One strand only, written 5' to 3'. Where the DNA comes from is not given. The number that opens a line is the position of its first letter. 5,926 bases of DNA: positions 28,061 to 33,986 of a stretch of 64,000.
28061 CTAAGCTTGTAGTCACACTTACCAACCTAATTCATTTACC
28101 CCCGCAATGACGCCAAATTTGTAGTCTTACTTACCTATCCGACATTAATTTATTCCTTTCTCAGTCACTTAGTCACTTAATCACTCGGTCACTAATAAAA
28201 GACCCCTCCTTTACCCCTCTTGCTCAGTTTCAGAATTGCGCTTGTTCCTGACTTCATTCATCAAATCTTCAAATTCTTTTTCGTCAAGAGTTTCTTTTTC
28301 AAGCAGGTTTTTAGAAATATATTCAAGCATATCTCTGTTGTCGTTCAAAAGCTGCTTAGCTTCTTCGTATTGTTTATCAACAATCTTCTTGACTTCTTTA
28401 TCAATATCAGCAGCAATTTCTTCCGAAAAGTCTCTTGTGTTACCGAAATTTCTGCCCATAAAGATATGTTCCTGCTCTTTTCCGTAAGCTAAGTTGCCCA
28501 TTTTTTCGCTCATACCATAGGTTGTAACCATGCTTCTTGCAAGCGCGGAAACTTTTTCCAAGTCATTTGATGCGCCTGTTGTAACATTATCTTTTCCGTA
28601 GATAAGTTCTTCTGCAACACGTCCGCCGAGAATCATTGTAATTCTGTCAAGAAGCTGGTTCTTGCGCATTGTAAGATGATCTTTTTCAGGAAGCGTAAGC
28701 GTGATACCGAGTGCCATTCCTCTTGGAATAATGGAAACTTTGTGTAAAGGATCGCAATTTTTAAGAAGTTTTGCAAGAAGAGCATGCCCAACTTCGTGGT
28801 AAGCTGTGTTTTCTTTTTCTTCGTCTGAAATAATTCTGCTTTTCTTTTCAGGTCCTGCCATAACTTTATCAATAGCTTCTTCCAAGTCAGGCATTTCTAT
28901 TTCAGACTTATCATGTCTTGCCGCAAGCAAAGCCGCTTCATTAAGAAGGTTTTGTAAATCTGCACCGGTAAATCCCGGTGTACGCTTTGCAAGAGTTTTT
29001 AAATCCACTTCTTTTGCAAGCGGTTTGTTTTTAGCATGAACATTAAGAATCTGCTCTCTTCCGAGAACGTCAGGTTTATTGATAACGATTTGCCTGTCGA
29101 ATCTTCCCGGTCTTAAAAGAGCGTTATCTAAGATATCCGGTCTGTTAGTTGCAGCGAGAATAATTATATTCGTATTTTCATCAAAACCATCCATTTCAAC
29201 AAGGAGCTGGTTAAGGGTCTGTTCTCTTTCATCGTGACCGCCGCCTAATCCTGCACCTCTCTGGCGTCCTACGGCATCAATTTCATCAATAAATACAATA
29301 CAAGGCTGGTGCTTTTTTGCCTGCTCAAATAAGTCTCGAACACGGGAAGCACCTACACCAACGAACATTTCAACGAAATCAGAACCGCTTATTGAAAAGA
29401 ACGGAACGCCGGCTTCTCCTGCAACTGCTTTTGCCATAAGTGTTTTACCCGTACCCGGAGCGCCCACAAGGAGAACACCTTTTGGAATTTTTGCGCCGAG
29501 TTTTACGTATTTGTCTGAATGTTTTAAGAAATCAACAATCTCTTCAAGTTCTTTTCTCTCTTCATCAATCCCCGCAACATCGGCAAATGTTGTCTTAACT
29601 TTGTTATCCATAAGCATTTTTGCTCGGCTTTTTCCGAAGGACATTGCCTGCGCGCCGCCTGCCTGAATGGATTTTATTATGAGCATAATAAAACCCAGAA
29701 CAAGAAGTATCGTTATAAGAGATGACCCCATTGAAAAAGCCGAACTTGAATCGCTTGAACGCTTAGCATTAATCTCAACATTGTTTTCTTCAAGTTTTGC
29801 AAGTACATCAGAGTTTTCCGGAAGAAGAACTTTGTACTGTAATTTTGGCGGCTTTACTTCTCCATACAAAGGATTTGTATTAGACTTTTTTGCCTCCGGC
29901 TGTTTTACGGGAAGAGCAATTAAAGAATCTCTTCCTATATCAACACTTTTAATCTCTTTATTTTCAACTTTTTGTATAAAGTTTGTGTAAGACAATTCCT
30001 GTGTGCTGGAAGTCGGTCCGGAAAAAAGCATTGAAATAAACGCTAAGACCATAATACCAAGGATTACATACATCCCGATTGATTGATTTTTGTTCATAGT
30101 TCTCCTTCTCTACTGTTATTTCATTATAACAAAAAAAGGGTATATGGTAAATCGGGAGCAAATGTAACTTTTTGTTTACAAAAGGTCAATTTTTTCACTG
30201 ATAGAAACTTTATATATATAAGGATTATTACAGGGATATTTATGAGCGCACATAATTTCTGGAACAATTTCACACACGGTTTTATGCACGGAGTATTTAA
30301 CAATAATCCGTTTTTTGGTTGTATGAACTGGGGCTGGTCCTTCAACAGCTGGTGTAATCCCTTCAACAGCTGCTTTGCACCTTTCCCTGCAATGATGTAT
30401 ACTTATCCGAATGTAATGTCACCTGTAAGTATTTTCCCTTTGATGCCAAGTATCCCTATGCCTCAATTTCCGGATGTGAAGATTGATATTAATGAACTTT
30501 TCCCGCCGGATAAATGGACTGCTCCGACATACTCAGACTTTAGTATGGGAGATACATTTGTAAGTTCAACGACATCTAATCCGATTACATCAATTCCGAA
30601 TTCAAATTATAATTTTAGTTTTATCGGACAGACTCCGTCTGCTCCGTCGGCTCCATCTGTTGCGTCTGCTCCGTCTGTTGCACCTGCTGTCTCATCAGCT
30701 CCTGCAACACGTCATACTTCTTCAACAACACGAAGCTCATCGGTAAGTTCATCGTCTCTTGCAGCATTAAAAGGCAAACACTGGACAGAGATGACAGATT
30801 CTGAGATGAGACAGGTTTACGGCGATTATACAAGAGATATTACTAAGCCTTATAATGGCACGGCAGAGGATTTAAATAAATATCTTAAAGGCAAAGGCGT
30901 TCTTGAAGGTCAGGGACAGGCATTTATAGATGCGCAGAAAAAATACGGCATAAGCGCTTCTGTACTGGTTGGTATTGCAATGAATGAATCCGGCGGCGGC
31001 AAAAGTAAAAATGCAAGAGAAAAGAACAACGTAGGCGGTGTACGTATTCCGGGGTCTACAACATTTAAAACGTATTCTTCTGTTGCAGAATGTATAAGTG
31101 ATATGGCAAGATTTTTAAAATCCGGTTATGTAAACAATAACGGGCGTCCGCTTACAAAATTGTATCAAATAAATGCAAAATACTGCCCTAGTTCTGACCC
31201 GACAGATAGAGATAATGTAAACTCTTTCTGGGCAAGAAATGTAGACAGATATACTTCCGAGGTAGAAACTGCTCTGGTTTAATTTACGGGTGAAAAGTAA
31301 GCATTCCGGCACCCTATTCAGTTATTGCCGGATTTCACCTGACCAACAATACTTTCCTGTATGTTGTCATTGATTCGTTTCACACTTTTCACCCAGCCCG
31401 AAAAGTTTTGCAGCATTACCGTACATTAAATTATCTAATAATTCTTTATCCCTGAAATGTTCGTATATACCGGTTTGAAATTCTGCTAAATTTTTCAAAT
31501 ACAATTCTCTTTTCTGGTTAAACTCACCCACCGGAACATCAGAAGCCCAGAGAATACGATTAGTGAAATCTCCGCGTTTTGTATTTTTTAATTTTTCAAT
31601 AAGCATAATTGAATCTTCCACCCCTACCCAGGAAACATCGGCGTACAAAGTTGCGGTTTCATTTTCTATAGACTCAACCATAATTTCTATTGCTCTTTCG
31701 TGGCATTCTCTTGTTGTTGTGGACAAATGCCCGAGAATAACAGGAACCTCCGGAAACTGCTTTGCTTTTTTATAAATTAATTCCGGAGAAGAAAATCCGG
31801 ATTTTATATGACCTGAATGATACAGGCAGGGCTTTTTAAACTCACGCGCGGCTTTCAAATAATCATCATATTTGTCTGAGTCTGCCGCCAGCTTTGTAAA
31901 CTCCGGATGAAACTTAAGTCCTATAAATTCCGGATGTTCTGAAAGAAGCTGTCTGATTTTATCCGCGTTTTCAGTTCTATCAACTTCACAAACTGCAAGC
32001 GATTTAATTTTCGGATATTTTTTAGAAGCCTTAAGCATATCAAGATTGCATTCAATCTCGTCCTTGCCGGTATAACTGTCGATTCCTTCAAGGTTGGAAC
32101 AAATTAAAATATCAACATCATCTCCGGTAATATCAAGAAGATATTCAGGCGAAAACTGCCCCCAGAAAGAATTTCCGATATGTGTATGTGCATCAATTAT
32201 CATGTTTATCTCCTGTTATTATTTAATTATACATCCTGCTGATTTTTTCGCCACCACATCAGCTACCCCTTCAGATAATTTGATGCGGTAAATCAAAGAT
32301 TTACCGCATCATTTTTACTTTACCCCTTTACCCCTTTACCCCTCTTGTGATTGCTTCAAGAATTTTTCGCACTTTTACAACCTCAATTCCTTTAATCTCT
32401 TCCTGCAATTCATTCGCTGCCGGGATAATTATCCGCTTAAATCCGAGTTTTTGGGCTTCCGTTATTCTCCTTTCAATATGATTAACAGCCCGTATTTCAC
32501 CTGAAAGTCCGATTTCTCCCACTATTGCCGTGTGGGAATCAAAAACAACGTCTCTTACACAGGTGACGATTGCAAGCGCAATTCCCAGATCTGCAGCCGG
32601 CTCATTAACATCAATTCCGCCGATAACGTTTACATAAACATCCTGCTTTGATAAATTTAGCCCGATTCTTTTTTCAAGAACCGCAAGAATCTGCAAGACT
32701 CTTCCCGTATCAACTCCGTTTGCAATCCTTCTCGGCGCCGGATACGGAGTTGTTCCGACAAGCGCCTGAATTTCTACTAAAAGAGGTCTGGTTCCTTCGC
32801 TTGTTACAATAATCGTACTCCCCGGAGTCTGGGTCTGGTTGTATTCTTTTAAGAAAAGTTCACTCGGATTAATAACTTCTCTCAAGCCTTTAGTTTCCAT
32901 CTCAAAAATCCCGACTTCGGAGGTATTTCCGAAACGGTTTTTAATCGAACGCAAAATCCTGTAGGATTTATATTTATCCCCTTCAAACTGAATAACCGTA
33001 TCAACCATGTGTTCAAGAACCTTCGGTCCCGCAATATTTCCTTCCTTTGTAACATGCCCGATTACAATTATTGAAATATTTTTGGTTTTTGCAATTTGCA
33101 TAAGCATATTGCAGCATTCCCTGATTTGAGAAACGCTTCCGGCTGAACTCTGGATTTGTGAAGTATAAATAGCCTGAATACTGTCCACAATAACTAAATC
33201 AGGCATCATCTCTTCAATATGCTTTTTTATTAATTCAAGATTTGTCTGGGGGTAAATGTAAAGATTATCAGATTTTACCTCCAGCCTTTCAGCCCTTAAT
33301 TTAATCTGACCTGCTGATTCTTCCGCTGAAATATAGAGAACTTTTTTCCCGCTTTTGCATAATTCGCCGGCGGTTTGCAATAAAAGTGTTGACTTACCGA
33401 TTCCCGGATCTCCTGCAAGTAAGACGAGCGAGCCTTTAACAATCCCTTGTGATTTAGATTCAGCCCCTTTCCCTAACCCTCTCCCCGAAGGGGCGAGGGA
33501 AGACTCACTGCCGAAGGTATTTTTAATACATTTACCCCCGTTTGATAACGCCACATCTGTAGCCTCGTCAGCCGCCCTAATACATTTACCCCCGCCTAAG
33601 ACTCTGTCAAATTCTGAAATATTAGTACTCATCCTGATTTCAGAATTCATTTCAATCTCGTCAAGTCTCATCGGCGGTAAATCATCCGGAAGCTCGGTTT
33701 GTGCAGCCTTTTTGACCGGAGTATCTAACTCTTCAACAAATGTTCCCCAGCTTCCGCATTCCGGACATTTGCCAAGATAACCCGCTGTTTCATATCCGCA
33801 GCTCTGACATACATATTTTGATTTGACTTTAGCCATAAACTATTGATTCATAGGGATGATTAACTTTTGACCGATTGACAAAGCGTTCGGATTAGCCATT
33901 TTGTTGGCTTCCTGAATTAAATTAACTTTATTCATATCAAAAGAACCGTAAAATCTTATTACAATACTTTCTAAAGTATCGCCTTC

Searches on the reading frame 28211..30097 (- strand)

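Call 29: search_protein_families(library=pfam, proteins=[window:28211-30097:-], max_evalue=0.00001)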
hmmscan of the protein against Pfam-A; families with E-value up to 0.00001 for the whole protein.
window:28211-30097:- (628 aa): 5 families
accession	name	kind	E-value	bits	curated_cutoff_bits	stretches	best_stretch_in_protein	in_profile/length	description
PF01434.24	Peptidase_M41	-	3.9e-75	252.4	29.9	1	421-612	1-191/191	Peptidase family M41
PF00004.35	AAA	-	1.9e-46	158.2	21.2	1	208-339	1-129/131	ATPase family associated with various cellular activities (AAA)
PF17862.7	AAA_lid_3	-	3.7e-16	58.8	27.2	1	364-407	2-45/45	AAA+ lid domain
PF06480.20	FtsH_ext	-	7.2e-14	52.3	25.5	1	9-112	3-101/103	FtsH Extracellular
PF23902.1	AAA_lid_PRS2_C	-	9.7e-06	26.1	34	1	347-413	4-71/73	PRS2 AAA+ lid C-terminal domain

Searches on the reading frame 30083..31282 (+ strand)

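Call 29: search_protein_families(library=pfam, proteins=[window:30083-31282:+], max_evalue=0.00001)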
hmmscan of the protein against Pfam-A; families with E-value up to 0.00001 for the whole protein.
window:30083-31282:+ (399 aa): 1 family
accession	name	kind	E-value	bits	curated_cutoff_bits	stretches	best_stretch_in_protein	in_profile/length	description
PF01832.25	Glucosaminidase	-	3.4e-14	54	30.2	1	279-362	2-86/123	Mannosyl-glycoprotein endo-beta-N-acetylglucosaminidase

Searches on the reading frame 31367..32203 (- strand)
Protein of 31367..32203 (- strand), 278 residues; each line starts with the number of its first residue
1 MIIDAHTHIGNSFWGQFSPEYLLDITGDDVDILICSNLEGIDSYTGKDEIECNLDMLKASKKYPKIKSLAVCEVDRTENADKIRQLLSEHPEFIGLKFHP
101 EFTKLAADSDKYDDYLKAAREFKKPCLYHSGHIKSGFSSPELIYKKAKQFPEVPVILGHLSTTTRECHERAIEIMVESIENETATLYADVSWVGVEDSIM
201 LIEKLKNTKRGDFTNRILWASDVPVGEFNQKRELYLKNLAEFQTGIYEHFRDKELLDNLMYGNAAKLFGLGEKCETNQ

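Call 29: search_protein_families(library=pfam, proteins=[window:31367-32203:-], max_evalue=0.00001)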
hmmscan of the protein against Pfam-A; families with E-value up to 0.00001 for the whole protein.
window:31367-32203:- (278 aa): 1 family
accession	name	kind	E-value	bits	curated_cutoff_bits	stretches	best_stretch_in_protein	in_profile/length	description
PF04909.20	Amidohydro_2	-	5.1e-11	43.3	26.4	1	64-270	78-289/289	Amidohydrolase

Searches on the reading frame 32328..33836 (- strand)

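Call 29: search_protein_families(library=pfam, proteins=[window:32328-33836:-], max_evalue=0.00001)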
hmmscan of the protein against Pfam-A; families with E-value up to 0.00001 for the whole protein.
window:32328-33836:- (502 aa): 8 families
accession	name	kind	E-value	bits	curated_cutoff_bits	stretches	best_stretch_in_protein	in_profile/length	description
PF13481.12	AAA_25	-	4.3e-17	62.8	27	1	132-266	29-194/195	AAA domain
PF06745.19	ATPase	-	5.4e-15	55.8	26.6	1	129-190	13-75/231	KaiC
PF13541.12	ChlI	-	9.8e-12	45.3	27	1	389-475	35-121/121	Subunit ChlI of Mg-chelatase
PF18073.7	Zn_ribbon_LapB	-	1.3e-11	44.4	25.7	1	8-35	1-28/28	Rubredoxin metal binding domain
PF03796.21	DnaB_C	-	3.3e-09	37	27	0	128-182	12-67/255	DnaB-like helicase C terminal domain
PF05362.19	Lon_C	-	9.2e-09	35.6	21.1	1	395-477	91-174/205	Lon protease (S16) C-terminal proteolytic domain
PF13401.12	AAA_22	-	3e-07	31.3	27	1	136-261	6-123/130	AAA domain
PF00004.35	AAA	-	4.1e-06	27.7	21.2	1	138-273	1-119/131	ATPase family associated with various cellular activities (AAA)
